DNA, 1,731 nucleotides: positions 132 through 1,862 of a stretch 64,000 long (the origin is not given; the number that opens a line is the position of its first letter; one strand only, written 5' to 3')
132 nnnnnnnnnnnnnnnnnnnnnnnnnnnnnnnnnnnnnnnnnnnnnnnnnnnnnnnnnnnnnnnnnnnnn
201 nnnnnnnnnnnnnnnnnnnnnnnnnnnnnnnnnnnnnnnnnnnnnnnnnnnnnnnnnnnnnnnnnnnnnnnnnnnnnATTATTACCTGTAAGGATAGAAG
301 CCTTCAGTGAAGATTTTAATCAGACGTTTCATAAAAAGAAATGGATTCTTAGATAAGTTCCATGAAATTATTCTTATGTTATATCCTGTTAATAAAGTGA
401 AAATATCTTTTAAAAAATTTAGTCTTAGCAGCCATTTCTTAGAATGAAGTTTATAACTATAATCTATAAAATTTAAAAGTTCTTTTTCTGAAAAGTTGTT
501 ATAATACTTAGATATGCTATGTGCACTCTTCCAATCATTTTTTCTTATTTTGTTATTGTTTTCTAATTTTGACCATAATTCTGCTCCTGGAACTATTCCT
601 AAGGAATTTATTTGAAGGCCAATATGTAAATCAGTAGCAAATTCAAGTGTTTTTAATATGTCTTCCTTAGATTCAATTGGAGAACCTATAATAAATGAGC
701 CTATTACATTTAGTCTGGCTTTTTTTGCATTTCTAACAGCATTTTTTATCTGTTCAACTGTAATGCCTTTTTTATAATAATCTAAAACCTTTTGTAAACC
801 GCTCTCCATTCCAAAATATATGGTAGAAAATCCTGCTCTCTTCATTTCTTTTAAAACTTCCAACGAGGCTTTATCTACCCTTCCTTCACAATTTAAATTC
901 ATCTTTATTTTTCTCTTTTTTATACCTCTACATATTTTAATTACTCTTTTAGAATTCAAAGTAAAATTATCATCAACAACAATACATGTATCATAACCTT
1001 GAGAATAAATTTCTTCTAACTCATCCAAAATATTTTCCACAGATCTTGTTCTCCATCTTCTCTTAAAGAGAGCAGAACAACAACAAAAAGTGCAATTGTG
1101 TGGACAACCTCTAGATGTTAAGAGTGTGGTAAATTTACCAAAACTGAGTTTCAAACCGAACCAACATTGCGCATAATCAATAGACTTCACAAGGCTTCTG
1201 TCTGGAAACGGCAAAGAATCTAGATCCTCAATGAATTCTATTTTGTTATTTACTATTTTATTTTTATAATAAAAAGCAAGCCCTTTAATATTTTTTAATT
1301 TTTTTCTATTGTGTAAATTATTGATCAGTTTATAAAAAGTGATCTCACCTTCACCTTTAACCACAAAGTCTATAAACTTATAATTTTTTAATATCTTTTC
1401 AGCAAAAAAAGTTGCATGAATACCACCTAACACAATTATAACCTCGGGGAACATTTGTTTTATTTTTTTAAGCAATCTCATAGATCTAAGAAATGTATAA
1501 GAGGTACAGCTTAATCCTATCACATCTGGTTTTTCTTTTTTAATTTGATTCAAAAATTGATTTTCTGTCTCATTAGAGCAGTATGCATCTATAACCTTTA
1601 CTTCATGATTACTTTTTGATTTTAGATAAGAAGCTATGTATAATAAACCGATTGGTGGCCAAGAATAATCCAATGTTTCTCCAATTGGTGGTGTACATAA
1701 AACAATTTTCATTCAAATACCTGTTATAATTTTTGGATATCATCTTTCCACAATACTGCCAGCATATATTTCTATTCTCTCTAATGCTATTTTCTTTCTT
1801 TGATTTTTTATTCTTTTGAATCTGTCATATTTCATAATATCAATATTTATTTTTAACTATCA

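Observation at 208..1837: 72-nt near-perfect direct repeat brackets a B12-radical-SAM gene and duplicates the start of a small Lys/Arg-rich ORF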

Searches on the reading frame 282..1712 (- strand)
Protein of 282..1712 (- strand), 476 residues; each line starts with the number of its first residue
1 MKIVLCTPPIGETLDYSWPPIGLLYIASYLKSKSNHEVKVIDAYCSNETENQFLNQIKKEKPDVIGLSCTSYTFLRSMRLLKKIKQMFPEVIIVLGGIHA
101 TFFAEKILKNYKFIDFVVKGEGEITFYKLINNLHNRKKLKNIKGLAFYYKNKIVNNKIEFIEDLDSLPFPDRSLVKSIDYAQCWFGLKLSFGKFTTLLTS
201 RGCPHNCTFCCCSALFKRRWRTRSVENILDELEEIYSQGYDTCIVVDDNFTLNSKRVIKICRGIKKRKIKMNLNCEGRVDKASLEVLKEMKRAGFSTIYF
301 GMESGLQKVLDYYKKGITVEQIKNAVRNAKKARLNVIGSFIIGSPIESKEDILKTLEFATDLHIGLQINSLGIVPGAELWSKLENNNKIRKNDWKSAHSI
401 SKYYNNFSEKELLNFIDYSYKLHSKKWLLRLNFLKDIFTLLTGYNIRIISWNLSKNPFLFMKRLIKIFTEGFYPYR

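Call 6: search_protein_families(library=pfam, proteins=[window:282-1712:-], max_evalue=0.1)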
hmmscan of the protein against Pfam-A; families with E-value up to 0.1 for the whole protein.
window:282-1712:- (476 aa): 5 families
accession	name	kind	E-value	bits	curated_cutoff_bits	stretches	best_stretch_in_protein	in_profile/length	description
PF04055.27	Radical_SAM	-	4.1e-29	102.3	29.5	1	199-359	3-166/166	Radical SAM superfamily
PF02310.24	B12-binding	-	1.9e-28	99.2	32.1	1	10-129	4-120/121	B12 binding domain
PF22201.2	FlaF_Ig-like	-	0.017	16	28.4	1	374-428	12-68/112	Conserved flagellar protein F, immunoglobulin-like domain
PF19864.5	Radical_SAM_N2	-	0.022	14.6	29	1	92-139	88-131/151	Radical SAM proteins, N-terminal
PF00478.31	IMPDH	-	0.034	13.6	25.6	0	228-359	105-229/345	IMP dehydrogenase / GMP reductase domain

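Call 8: search_protein_families(library=ncbifam, proteins=[window:282-1712:-], max_evalue=0.1)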
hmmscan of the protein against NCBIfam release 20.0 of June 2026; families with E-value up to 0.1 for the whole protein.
window:282-1712:- (476 aa): 46 families (the best 25 are shown)
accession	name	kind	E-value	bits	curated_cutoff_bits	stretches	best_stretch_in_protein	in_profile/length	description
TIGR02026.1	BchE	equivalog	2.2e-63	214.8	481.35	1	9-438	11-443/497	magnesium-protoporphyrin IX monomethyl ester anaerobic oxidative cyclase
TIGR03471.1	HpnJ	equivalog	1.1e-56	192.7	577.6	1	18-421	32-430/472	hopanoid biosynthesis associated radical SAM protein HpnJ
NF050148.1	rSAM_ApyD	equivalog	6.5e-48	163.6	750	1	19-359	24-363/645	RiPP biosynthesis radical SAM protein ApyD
NF038361.1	rSAM_Sden_1168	equivalog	1e-42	146.5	575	1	19-389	84-479/560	Sden_1168 family B12-binding radical SAM P-methyltransferase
TIGR04014.1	B12_SAM_MJ_0865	equivalog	1.9e-40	139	360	1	53-387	30-362/434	methyl-coenzyme M reductase glutamine C-methyltransferase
TIGR04367.1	HpnR_B12_rSAM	equivalog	2.5e-39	135.1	650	1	20-382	22-372/490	hopanoid C-3 methylase HpnR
TIGR03975.1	rSAM_ocin_1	subfamily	6.6e-37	127.3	281.85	1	52-357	119-425/606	RiPP maturation radical SAM C-methyltransferase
TIGR04190.1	B12_SAM_Ta0216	equivalog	1e-35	123.4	500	1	19-363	36-395/554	TIGR04190 family B12-binding domain/radical SAM domain protein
TIGR04479.1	bcpD_PhpK_rSAM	subfamily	1.1e-34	119.7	600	1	21-359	73-406/504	PhpK family radical SAM P-methyltransferase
TIGR04013.1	B12_SAM_MJ_1487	hypoth_equivalog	2e-34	119.1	251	2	44-240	19-197/382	TIGR04013 family B12-binding domain/radical SAM domain-containing protein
TIGR04072.2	rSAM_ladder_B12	equivalog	4.1e-34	118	360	1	16-392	14-381/443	lipid biosynthesis B12-binding/radical SAM protein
NF040542.1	rSAM_RCCLKC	equivalog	2.1e-33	116.1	450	1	18-362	11-350/423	arsinothricin biosynthesis radical SAM protein ArsL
NF033712.0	B12_rSAM_KedN5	subfamily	2.4e-31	108.7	700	1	34-354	35-362/624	KedN5 family methylcobalamin-dependent radical SAM C-methyltransferase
NF033070.1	rSAM_AprD4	equivalog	9.3e-27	94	500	1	162-414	168-422/456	AprD4 family radical SAM diol-dehydratase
TIGR04385.1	B12_rSAM_cofa1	equivalog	2.6e-25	89.5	450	1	20-360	20-362/438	B12 lower ligand biosynthesis radical SAM protein BzaD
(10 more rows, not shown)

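Call 10: find_encoding_contigs(protein=window:282-1712:-, flank=10000, max_places=10)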
Protein window:282-1712:- (476 aa): 5 contigs read that carry it; 3 places shown.
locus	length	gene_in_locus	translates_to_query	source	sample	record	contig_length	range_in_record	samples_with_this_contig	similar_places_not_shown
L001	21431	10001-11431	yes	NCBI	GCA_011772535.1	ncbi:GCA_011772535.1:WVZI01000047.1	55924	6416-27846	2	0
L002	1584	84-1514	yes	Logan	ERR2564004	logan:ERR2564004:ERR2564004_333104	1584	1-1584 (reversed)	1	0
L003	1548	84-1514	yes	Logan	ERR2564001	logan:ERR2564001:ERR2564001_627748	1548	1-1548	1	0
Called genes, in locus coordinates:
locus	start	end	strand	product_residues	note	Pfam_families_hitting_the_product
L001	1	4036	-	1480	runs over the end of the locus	PF01835:MG2 (faint)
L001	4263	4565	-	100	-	-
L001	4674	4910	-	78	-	-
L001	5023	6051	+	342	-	PF00535:Glycos_transf_2, PF10111:Glyco_tranf_2_2, PF13506:Glyco_transf_21, PF13641:Glyco_tranf_2_3, PF13632:Glyco_trans_2_3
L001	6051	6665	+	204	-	PF02353:CMAS, PF13489:Methyltransf_23, PF06325:PrmA, PF05175:MTS, PF13847:Methyltransf_31, PF08241:Methyltransf_11, PF08242:Methyltransf_12, PF13649:Methyltransf_25, +3 more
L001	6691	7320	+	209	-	PF05401:NodS, PF13489:Methyltransf_23, PF02353:CMAS (weak), PF13649:Methyltransf_25, PF13847:Methyltransf_31, PF08241:Methyltransf_11, PF08242:Methyltransf_12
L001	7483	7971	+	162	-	PF04008:Adenosine_kin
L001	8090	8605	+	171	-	PF01928:CYTH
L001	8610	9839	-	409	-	PF00709:Adenylsucc_synt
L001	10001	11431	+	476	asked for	PF02310:B12-binding, PF04055:Radical_SAM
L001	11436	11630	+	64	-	-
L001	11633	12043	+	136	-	PF01090:Ribosomal_S19e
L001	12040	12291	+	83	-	PF01984:dsDNA_bind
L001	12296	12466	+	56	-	-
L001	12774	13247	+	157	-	PF13404:HTH_AsnC-type, PF13412:HTH_24, PF12802:MarR_2 (faint), PF01037:AsnC_trans_reg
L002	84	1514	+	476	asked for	PF02310:B12-binding, PF04055:Radical_SAM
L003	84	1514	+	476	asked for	PF02310:B12-binding, PF04055:Radical_SAM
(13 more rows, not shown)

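Call 12: find_homologous_proteins(query=window:282-1712:-, max_evalue=1e-20)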
Query window:282-1712:- (476 aa): 2385 proteins with E <= 1e-20 among 8000 candidates; the best 120 are listed.
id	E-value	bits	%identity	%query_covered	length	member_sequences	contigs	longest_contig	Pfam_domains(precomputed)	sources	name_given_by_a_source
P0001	0.0e+0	1082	100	100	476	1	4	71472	PF04055.28,PF02310.25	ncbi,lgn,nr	ncbi:MAG: radical SAM protein [Candidatus Aenigmarchaeota archaeon]|nr:radical SAM protein [Candidat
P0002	6.7e-230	782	73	100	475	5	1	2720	PF04055.28,PF02310.25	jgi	-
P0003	4.6e-216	736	68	99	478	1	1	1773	PF04055.28,PF02310.25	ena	-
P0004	2.0e-213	728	68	100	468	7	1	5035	PF04055.28,PF02310.25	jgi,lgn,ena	-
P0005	1.9e-209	715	69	95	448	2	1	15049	PF04055.28,PF02310.25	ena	-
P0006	5.9e-204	697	63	100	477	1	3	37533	PF04055.28,PF02310.25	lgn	-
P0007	3.1e-202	691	64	100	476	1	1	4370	PF04055.28,PF02310.25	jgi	jgi:anaerobic magnesium-protoporphyrin IX monomethyl ester cyclase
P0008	4.9e-197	674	62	98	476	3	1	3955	PF04055.28,PF02310.25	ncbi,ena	-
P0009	3.2e-176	605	61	90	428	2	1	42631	PF04055.28,PF02310.25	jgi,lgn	jgi:radical SAM superfamily enzyme YgiQ (UPF0313 family)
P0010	1.5e-164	567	55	96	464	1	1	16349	PF04055.28,PF02310.25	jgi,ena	-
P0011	4.8e-163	562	55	96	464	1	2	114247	PF04055.28,PF02310.25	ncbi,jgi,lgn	-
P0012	5.7e-159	548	55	96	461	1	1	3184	PF04055.28,PF02310.25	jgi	jgi:anaerobic magnesium-protoporphyrin IX monomethyl ester cyclase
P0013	1.8e-145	504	53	86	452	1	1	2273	PF04055.28,PF02310.25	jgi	-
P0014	1.0e-142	495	47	96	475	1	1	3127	PF04055.28,PF02310.25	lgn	-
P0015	2.1e-135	470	48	90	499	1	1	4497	PF04055.28,PF02310.25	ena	-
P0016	3.5e-135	470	46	96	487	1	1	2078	PF04055.28,PF02310.25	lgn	-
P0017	3.1e-134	467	46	93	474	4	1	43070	PF04055.28,PF02310.25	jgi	-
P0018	1.5e-133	464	48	95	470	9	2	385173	PF04055.28,PF02310.25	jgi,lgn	jgi:anaerobic magnesium-protoporphyrin IX monomethyl ester cyclase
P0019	1.5e-132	461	46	95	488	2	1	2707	PF04055.28,PF02310.25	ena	-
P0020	3.3e-132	460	48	90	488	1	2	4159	PF04055.28,PF02310.25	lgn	-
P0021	1.6e-131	458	46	93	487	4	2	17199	PF04055.28,PF02310.25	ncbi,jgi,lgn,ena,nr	ncbi:MAG TPA: radical SAM protein [Euryarchaeota archaeon]|nr:radical SAM protein [Euryarchaeota arc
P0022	2.7e-131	457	47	92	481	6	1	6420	PF04055.28,PF02310.25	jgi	jgi:anaerobic magnesium-protoporphyrin IX monomethyl ester cyclase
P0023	2.7e-131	457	45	99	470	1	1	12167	PF04055.28,PF02310.25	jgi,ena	-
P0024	2.9e-131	457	47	93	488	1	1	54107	PF04055.28,PF02310.25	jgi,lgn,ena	-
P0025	6.0e-131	456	48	90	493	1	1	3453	PF04055.28,PF02310.25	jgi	jgi:radical SAM superfamily enzyme YgiQ (UPF0313 family)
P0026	7.4e-131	456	47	93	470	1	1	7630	PF04055.28,PF02310.25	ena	-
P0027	2.2e-130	454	43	94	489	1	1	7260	PF04055.28,PF02310.25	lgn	-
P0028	2.3e-130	454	47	90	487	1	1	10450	PF04055.28,PF02310.25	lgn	-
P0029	2.3e-130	454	45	96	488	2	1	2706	PF04055.28,PF02310.25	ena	-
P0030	2.7e-130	454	47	90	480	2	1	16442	PF04055.28,PF02310.25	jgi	jgi:radical SAM superfamily enzyme YgiQ (UPF0313 family)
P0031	2.7e-130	454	46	90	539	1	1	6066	PF04055.28,PF02310.25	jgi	-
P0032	4.3e-130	453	47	91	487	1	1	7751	PF04055.28,PF02310.25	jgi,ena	-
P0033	6.6e-130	452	44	94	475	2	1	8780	PF04055.28,PF02310.25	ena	-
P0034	1.5e-129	451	46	97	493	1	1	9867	PF04055.28,PF02310.25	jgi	jgi:anaerobic magnesium-protoporphyrin IX monomethyl ester cyclase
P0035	3.3e-129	450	44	96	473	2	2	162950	PF04055.28,PF02310.25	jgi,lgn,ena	-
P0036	4.4e-129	450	44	98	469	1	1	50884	PF04055.28,PF02310.25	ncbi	ncbi:MAG: radical SAM protein [Methanomassiliicoccales archaeon]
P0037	4.8e-129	450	46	93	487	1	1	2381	PF04055.28,PF02310.25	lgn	-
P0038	5.1e-129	449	45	96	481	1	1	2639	PF04055.28,PF02310.25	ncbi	-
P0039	5.9e-129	449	44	96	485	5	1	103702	PF04055.28,PF02310.25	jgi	-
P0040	7.9e-129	449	47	89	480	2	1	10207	PF04055.28,PF02310.25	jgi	jgi:anaerobic magnesium-protoporphyrin IX monomethyl ester cyclase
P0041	9.5e-129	449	45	94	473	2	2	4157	PF04055.28,PF02310.25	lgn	-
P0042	1.3e-128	448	45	90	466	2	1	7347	PF04055.28,PF02310.25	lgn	-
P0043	1.6e-128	448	46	90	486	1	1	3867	PF04055.28,PF02310.25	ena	-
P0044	3.2e-128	447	45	95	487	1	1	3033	PF04055.28,PF02310.25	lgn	-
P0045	3.7e-128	447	44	96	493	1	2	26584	PF04055.28,PF02310.25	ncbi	-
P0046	4.6e-128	446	45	94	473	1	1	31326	PF04055.28,PF02310.25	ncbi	-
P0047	4.6e-128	446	46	95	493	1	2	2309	PF04055.28,PF02310.25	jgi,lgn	-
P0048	5.5e-128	446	45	95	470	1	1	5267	PF04055.28,PF02310.25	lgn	-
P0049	6.4e-128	446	44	95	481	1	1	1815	PF04055.28,PF02310.25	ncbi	-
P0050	1.0e-127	445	45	92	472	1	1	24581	PF04055.28,PF02310.25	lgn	-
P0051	1.1e-127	445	45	92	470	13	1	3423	PF04055.28,PF02310.25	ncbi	-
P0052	1.3e-127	445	45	91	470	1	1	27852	PF04055.28,PF02310.25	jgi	-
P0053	1.4e-127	445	47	95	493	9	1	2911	PF04055.28,PF02310.25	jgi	jgi:radical SAM superfamily enzyme YgiQ (UPF0313 family)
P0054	1.8e-127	444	46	90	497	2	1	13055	PF04055.28,PF02310.25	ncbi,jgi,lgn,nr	ncbi:MAG: B12-binding domain-containing radical SAM protein [Thermoplasmata archaeon]|nr:B12-binding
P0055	3.1e-127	444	43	96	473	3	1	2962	PF04055.28,PF02310.25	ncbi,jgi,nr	ncbi:MAG: B12-binding domain-containing radical SAM protein [Methanomassiliicoccales archaeon]|nr:B1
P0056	6.6e-127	443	44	94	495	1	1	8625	PF04055.28,PF02310.25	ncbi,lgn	-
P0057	2.6e-126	441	47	95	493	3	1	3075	PF04055.28,PF02310.25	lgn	-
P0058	4.6e-126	440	43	100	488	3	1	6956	PF04055.28,PF02310.25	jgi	jgi:anaerobic magnesium-protoporphyrin IX monomethyl ester cyclase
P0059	1.4e-125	438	45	90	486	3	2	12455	PF04055.28,PF02310.25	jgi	jgi:anaerobic magnesium-protoporphyrin IX monomethyl ester cyclase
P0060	3.2e-125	437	45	88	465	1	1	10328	PF04055.28,PF02310.25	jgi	jgi:anaerobic magnesium-protoporphyrin IX monomethyl ester cyclase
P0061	4.0e-125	437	43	94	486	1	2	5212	PF04055.28,PF02310.25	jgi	-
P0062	5.7e-125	436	45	90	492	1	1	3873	PF04055.28,PF02310.25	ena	-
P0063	7.1e-125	436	44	90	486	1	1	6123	PF04055.28,PF02310.25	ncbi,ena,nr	ncbi:TPA: radical SAM protein [Thermoplasmata archaeon]|nr:radical SAM protein [Thermoplasmata archa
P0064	1.4e-124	435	44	93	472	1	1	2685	PF04055.28,PF02310.25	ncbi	-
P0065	1.6e-124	435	44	88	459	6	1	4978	PF04055.28,PF02310.25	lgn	-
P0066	1.7e-124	435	44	90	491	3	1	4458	PF04055.28,PF02310.25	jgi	jgi:anaerobic magnesium-protoporphyrin IX monomethyl ester cyclase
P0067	1.8e-124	435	44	96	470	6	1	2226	PF04055.28,PF02310.25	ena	-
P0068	2.1e-124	434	44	94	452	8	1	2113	PF04055.28,PF02310.25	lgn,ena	-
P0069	2.2e-124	434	43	96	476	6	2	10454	PF04055.28,PF02310.25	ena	-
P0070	2.5e-124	434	43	93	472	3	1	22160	PF04055.28,PF02310.25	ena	-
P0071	2.9e-124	434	43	96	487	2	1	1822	PF04055.28,PF02310.25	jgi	jgi:anaerobic magnesium-protoporphyrin IX monomethyl ester cyclase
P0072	5.5e-124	433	46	89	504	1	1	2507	PF04055.28,PF02310.25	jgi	jgi:anaerobic magnesium-protoporphyrin IX monomethyl ester cyclase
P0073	6.7e-124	433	44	99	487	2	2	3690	PF04055.28,PF02310.25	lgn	-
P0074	7.2e-124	432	46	90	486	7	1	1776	PF04055.28,PF02310.25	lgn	-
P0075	7.4e-124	432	44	92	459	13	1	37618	PF04055.28,PF02310.25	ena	-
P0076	1.0e-123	432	44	90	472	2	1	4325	PF04055.28,PF02310.25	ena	-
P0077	1.1e-123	432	43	96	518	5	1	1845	PF04055.28,PF02310.25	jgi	jgi:anaerobic magnesium-protoporphyrin IX monomethyl ester cyclase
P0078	1.4e-123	432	44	90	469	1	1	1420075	PF04055.28,PF02310.25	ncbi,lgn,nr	ncbi:MAG: radical SAM protein [Methanobacteriota archaeon]|nr:MAG: radical SAM protein [Euryarchaeot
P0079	1.4e-123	432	45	90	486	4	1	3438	PF04055.28,PF02310.25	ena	-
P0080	1.5e-123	431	45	90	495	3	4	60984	PF04055.28,PF02310.25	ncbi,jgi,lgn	jgi:radical SAM superfamily enzyme YgiQ (UPF0313 family)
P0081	1.6e-123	431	44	90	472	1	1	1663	PF04055.28,PF02310.25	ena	-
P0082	1.9e-123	431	44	93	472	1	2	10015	PF04055.28,PF02310.25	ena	-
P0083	4.1e-123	430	41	100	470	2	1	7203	PF04055.28,PF02310.25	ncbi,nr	ncbi:MAG: B12-binding domain-containing radical SAM protein [Methanomassiliicoccales archaeon]|nr:B1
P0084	5.3e-123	430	43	96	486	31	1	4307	PF04055.28,PF02310.25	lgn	-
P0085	5.5e-123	430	45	90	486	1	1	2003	PF04055.28,PF02310.25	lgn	-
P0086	5.6e-123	430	45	90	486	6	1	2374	PF04055.28,PF02310.25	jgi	-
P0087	1.0e-122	429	45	90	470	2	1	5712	PF04055.28,PF02310.25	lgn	-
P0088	1.2e-122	429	43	96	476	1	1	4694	PF04055.28,PF02310.25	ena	-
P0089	1.2e-122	428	43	90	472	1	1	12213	PF04055.28,PF02310.25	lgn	-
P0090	1.2e-122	428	44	96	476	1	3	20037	PF04055.28,PF02310.25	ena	-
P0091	1.3e-122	428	46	88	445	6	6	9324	PF04055.28,PF02310.25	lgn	-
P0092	1.6e-122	428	43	93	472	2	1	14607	PF04055.28,PF02310.25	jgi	jgi:anaerobic magnesium-protoporphyrin IX monomethyl ester cyclase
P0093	1.6e-122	428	44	96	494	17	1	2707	PF04055.28,PF02310.25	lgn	-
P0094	2.5e-122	427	44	90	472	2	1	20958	PF04055.28,PF02310.25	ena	-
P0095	2.8e-122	427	42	93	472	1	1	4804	PF04055.28,PF02310.25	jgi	jgi:anaerobic magnesium-protoporphyrin IX monomethyl ester cyclase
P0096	3.0e-122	427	44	90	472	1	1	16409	PF04055.28,PF02310.25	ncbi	-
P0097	3.2e-122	427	42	96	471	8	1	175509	PF04055.28,PF02310.25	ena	-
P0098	4.9e-122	426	44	90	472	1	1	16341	PF04055.28,PF02310.25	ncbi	-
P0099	5.5e-122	426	44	97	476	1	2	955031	PF04055.28,PF02310.25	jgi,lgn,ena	-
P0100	6.0e-122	426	44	90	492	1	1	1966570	PF04055.28,PF02310.25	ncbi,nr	ncbi:MAG: radical SAM protein [Methanobacteriota archaeon]|nr:MAG: radical SAM protein [Euryarchaeot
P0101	1.0e-121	425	44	90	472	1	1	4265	PF04055.28,PF02310.25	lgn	-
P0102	1.0e-121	425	44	90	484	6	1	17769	PF04055.28,PF02310.25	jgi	jgi:anaerobic magnesium-protoporphyrin IX monomethyl ester cyclase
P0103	1.1e-121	425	45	87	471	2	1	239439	PF04055.28,PF02310.25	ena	-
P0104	1.3e-121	425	43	90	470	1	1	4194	PF04055.28,PF02310.25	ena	-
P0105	1.6e-121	425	45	87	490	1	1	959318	PF04055.28,PF02310.25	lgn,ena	-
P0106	1.7e-121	425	43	93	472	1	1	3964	PF04055.28,PF02310.25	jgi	jgi:anaerobic magnesium-protoporphyrin IX monomethyl ester cyclase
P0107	1.8e-121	425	43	94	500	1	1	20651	PF04055.28,PF02310.25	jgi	jgi:anaerobic magnesium-protoporphyrin IX monomethyl ester cyclase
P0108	1.9e-121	425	43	96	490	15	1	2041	PF04055.28,PF02310.25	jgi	-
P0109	2.2e-121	424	43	91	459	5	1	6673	PF04055.28,PF02310.25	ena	-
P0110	2.2e-121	424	42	93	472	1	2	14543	PF04055.28,PF02310.25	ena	-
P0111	2.6e-121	424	42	90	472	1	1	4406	PF04055.28,PF02310.25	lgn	-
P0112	3.1e-121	424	43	93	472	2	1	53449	PF04055.28,PF02310.25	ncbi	-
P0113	3.2e-121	424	43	93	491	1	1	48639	PF04055.28,PF02310.25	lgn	-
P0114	3.9e-121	423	44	93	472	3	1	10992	PF04055.28,PF02310.25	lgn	-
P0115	4.3e-121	423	45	90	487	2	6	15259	PF04055.28,PF02310.25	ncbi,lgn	-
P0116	4.4e-121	423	43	96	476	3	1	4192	PF04055.28,PF02310.25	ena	-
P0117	6.1e-121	423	43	93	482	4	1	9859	PF04055.28,PF02310.25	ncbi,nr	ncbi:MAG TPA: radical SAM protein [Thermoplasmata archaeon]|nr:radical SAM protein [Thermoplasmata a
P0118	8.7e-121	422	40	100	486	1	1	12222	PF04055.28,PF02310.25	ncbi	-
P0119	9.1e-121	422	43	90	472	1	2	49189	PF04055.28,PF02310.25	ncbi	-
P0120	1.0e-120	422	44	90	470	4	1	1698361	PF04055.28,PF02310.25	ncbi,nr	ncbi:MAG: radical SAM protein [Methanobacteriota archaeon]|nr:MAG: radical SAM protein [Euryarchaeot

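Call 23: find_related_loci(query=window:282-1712:-, collection=metagenome_contigs, flank=5000)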
Query window:282-1712:- (476 aa) in metagenome_contigs; peptide patterns used: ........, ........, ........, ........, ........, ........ (x = any residue, [..] = any of these).
566 stretches matched a pattern; 3 encode a relative of the query (tblastn E <= 1e-3); 3 distinct loci.
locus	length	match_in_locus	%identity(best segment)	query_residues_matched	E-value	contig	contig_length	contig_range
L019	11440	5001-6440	27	1-439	8e-44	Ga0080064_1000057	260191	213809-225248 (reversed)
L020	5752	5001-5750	30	51-302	6e-20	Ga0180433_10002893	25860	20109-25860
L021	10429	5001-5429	22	76-249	8e-6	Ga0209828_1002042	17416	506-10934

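Call 26: find_encoding_contigs(protein=P0002, flank=6000, max_places=3)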
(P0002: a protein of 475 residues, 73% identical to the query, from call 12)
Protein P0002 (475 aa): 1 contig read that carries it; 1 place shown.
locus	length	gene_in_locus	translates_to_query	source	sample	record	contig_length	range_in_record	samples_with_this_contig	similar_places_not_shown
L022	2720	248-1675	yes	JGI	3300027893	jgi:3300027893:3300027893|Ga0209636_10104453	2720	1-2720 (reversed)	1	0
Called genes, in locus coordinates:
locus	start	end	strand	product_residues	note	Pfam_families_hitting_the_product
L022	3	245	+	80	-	?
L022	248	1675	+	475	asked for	PF02310:B12-binding, PF04055:Radical_SAM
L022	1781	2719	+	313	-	?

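Call 27: find_encoding_contigs(protein=P0005, flank=8000, max_places=3)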
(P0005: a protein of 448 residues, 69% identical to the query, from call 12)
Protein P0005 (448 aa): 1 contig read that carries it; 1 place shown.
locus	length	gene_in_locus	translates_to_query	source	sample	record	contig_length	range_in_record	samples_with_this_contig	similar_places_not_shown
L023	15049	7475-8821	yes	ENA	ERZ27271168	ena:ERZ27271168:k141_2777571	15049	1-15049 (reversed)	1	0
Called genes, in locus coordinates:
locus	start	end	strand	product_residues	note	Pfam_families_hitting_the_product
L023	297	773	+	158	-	PF08818:DUF1801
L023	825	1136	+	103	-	PF14446:Prok-RING_1 (faint)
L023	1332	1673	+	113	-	-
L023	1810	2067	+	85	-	-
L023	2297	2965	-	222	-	PF00535:Glycos_transf_2, PF10111:Glyco_tranf_2_2, PF13641:Glyco_tranf_2_3 (faint)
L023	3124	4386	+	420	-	PF13439:Glyco_transf_4, PF13477:Glyco_trans_4_2, PF13579:Glyco_trans_4_4, PF20706:GT4-conflict, PF00534:Glycos_transf_1, PF13692:Glyco_trans_1_4, PF13524:Glyco_trans_1_2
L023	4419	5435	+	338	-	PF13524:Glyco_trans_1_2 (faint), PF13439:Glyco_transf_4, PF13579:Glyco_trans_4_4 (weak), PF00534:Glycos_transf_1, PF13692:Glyco_trans_1_4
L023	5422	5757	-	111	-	PF00892:EamA (weak)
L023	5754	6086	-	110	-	PF00892:EamA (faint)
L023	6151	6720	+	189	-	PF13489:Methyltransf_23, PF07021:MetW (faint), PF13847:Methyltransf_31 (faint), PF08241:Methyltransf_11 (weak), PF08242:Methyltransf_12 (faint)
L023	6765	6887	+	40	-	-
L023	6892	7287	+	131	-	PF11969:DcpS_C, PF01230:HIT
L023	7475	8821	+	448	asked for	PF02310:B12-binding, PF04055:Radical_SAM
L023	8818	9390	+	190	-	PF01300:Sua5_yciO_yrdC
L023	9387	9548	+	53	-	-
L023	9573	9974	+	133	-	PF01090:Ribosomal_S19e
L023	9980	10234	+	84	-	PF01984:dsDNA_bind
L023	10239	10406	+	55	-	-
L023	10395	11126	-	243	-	-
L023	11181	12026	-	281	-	-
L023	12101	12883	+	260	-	-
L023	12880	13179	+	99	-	-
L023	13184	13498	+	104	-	-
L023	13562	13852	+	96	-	-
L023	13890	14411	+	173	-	PF01198:Ribosomal_L31e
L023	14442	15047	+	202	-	?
